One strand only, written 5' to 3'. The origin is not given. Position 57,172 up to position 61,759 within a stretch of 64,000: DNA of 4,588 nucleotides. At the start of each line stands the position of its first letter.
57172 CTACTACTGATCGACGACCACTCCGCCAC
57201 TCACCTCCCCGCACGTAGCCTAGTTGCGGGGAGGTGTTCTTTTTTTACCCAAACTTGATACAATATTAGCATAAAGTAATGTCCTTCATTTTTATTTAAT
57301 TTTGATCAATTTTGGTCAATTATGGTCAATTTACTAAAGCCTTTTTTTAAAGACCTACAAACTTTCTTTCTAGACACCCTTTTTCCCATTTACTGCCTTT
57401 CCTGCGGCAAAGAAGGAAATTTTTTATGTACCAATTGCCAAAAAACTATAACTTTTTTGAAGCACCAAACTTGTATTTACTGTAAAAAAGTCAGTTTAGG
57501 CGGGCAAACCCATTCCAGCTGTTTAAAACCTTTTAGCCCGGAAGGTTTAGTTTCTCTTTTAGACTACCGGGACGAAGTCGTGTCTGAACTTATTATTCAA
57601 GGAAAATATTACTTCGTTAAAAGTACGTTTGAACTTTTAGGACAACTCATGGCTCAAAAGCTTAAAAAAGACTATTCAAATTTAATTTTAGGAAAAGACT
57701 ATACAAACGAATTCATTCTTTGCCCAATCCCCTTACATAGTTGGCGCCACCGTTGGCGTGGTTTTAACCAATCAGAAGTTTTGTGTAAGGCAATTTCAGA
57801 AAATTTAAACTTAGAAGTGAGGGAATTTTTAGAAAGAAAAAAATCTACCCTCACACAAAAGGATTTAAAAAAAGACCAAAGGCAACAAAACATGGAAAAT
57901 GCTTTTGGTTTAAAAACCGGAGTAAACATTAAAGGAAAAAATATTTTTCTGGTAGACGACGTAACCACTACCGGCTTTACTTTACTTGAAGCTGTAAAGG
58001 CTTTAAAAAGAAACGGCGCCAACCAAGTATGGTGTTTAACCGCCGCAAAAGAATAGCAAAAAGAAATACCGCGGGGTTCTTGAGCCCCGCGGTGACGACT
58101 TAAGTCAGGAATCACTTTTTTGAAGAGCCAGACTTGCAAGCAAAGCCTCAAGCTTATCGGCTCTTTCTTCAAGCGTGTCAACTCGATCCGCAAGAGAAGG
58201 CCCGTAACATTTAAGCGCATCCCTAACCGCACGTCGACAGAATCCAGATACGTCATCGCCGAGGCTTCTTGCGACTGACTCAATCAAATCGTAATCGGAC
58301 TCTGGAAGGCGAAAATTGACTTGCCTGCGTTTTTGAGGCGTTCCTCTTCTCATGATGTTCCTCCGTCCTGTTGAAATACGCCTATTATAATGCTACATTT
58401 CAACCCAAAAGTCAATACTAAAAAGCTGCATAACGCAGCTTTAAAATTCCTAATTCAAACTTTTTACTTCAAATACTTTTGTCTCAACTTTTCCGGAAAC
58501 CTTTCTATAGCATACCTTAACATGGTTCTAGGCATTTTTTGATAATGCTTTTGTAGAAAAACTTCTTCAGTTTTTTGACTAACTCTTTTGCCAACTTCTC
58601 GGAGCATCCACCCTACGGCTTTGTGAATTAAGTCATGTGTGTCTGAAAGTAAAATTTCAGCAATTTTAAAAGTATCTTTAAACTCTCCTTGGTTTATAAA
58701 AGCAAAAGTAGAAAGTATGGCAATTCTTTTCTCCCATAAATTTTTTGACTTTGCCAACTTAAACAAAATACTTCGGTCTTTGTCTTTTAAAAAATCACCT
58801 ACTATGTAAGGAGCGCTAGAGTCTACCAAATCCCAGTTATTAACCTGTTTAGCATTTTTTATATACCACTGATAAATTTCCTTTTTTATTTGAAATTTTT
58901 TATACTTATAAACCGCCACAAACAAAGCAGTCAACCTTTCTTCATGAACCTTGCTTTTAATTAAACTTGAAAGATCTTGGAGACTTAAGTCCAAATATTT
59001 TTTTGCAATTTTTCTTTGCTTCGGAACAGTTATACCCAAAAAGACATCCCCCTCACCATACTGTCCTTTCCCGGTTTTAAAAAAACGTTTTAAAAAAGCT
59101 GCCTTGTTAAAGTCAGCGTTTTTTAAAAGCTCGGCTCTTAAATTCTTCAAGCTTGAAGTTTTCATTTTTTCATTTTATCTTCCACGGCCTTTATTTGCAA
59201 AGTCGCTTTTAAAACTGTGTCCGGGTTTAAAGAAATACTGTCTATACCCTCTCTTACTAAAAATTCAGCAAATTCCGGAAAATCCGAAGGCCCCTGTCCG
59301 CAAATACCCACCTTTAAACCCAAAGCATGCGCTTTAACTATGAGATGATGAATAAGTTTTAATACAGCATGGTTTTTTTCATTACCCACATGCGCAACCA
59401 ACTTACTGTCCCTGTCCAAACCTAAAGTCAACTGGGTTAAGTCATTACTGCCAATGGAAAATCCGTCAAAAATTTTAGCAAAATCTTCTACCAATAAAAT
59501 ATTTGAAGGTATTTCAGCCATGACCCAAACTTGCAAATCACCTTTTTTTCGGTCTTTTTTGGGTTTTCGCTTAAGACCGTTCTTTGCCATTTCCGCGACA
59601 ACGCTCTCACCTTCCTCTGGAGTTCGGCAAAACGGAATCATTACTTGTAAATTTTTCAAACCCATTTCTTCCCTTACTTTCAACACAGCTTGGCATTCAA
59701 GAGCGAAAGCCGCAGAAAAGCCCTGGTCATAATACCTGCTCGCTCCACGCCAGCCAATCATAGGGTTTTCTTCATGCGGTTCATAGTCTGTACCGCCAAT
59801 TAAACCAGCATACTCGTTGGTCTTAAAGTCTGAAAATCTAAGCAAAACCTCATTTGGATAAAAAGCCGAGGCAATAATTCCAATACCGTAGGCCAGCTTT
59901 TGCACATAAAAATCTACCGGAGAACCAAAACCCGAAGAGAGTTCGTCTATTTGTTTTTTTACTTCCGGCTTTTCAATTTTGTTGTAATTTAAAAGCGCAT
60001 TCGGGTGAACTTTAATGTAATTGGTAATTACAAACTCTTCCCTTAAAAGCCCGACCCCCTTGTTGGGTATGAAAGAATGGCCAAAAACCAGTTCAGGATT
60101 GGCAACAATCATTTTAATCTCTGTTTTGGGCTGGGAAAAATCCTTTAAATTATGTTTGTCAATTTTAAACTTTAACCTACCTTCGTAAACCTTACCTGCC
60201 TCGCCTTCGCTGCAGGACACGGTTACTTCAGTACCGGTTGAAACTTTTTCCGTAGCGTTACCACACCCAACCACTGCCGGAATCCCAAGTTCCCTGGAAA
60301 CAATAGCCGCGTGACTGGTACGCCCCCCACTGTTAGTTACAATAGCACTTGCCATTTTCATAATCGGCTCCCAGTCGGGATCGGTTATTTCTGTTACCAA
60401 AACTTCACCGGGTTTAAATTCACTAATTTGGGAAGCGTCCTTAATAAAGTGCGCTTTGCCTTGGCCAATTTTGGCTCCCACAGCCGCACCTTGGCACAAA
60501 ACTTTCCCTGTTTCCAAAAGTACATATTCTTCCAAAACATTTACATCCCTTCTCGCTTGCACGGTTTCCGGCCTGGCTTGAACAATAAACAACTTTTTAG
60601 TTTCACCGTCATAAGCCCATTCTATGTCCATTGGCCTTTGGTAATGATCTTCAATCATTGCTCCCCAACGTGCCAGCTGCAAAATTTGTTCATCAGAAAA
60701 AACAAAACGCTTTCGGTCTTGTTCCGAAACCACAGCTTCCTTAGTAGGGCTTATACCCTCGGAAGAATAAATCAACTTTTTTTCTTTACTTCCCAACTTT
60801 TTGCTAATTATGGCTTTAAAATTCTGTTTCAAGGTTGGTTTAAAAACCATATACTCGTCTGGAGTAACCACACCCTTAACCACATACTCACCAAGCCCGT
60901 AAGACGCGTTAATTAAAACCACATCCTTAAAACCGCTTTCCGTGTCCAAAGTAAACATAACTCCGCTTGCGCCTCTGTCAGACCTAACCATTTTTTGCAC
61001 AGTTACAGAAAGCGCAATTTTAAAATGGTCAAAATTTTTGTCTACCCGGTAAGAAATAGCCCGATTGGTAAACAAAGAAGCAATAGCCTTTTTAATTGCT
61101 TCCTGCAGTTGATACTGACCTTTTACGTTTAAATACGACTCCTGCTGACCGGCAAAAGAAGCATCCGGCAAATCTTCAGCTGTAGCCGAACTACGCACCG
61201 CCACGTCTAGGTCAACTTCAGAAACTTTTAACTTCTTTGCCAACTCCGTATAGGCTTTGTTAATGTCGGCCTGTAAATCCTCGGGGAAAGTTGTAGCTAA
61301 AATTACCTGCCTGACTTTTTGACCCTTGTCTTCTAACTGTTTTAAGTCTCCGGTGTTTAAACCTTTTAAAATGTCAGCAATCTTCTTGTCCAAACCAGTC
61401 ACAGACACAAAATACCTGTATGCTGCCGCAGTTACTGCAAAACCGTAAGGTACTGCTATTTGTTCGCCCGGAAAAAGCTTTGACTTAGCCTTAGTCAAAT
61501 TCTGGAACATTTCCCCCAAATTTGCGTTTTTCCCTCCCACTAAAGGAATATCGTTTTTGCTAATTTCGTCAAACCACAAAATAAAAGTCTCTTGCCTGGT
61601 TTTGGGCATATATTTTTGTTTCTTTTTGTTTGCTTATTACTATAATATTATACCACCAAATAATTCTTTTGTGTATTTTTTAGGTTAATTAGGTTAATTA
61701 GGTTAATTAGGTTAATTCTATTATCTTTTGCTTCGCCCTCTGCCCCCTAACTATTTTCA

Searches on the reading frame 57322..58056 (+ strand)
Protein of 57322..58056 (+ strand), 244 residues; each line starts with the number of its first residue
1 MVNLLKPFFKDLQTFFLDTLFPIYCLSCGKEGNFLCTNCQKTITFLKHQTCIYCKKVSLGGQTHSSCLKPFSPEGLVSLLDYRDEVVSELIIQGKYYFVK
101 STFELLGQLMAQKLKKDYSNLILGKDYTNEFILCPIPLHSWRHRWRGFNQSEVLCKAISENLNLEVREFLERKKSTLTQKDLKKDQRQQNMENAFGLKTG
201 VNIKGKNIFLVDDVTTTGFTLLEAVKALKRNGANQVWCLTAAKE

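Call 84: search_protein_families(library=pfam, proteins=[window:57322-58056:+], max_evalue=0.001)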
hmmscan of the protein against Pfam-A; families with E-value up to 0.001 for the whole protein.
window:57322-58056:+ (244 aa): 2 families
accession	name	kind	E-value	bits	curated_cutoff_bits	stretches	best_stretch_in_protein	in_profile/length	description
PF00156.33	Pribosyltran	-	1.5e-08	34.6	26.3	1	179-241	64-123/158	Phosphoribosyl transferase domain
PF18912.6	DZR_2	-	2.7e-07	30.8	27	1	16-67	1-55/56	Double zinc ribbon domain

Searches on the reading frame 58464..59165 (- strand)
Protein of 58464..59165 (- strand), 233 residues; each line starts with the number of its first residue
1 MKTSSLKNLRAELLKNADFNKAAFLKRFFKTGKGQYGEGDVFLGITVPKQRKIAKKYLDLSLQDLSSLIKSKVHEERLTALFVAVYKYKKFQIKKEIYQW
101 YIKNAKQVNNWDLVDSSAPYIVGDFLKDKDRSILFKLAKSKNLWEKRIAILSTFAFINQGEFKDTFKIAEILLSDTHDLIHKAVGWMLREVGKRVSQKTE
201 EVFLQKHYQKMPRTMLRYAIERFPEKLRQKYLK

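Call 84: search_protein_families(library=pfam, proteins=[window:58464-59165:-], max_evalue=0.001)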
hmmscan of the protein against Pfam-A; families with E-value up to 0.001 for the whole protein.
window:58464-59165:- (233 aa): 1 family
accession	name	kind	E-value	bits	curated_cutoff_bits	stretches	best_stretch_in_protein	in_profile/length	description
PF08713.17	DNA_alkylation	-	8.6e-64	215.5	21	1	9-223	1-213/213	DNA alkylation repair enzyme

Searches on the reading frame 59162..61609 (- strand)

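Call 84: search_protein_families(library=pfam, proteins=[window:59162-61609:-], max_evalue=0.001)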
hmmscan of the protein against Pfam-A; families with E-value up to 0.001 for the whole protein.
window:59162-61609:- (815 aa): 3 families
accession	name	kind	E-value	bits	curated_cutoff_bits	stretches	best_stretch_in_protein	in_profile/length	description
PF01326.24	PPDK_N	-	8.4e-121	403.7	27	1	22-356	2-317/328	Pyruvate phosphate dikinase, AMP/ATP-binding domain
PF02896.24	PEP-utilizers_C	-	1.5e-57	195.5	22.8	1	495-809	19-291/293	PEP-utilising enzyme, PEP-binding domain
PF00391.29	PEP-utilizers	-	1.1e-27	95.9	23.1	1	398-469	1-72/72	PEP-utilising enzyme, mobile domain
